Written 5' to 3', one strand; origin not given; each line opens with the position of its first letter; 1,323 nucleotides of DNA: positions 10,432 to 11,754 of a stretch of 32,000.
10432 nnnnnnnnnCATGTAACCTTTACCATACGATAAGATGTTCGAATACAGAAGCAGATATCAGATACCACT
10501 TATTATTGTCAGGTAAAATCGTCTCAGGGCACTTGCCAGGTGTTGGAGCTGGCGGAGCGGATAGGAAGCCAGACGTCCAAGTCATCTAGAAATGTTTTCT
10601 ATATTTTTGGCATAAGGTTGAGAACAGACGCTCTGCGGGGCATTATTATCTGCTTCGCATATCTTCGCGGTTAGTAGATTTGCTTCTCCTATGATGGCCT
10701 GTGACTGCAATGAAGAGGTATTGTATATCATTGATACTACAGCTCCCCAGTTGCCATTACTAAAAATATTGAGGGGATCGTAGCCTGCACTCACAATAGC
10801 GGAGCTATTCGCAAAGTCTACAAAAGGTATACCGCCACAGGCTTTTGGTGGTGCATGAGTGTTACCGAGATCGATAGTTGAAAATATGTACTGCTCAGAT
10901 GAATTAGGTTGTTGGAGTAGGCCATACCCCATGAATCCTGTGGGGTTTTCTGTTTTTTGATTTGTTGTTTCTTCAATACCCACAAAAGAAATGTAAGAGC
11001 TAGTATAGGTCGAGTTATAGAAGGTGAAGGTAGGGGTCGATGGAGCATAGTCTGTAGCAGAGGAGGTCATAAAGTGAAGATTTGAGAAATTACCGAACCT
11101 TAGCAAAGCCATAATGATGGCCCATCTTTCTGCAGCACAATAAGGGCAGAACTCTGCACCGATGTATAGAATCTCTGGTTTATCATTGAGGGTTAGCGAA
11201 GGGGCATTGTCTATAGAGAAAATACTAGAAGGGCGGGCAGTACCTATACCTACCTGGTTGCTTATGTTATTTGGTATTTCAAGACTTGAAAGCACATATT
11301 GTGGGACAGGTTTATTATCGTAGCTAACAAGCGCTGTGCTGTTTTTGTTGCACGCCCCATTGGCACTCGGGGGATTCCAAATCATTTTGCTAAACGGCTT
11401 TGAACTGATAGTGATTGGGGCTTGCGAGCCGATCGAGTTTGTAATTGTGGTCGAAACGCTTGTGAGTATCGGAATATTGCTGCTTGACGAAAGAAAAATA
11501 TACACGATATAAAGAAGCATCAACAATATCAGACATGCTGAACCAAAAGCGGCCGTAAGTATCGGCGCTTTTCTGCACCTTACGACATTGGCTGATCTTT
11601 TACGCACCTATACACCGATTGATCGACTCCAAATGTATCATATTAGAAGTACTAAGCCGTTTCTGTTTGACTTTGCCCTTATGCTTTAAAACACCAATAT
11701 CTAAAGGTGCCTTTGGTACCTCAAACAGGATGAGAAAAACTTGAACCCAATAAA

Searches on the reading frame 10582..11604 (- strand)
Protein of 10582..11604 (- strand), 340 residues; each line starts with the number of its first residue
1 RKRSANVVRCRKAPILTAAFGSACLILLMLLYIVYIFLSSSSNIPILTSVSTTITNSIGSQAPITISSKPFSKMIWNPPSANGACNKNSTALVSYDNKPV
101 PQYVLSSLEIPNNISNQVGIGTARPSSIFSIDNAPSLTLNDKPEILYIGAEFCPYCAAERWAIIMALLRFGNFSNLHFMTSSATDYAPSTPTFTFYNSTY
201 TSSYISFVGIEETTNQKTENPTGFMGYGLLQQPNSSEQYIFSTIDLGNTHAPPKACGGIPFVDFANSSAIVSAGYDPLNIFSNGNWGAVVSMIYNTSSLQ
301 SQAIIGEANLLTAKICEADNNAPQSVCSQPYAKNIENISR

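Call 67: search_protein_families(library=pfam, proteins=[window:10582-11604:-], max_evalue=0.01)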
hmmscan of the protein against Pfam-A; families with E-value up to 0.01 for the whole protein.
window:10582-11604:- (340 aa): 1 family
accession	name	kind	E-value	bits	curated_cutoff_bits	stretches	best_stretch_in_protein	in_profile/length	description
PF06053.17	DUF929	-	5.4e-29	101.7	24.6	1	136-317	9-205/205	Domain of unknown function (DUF929)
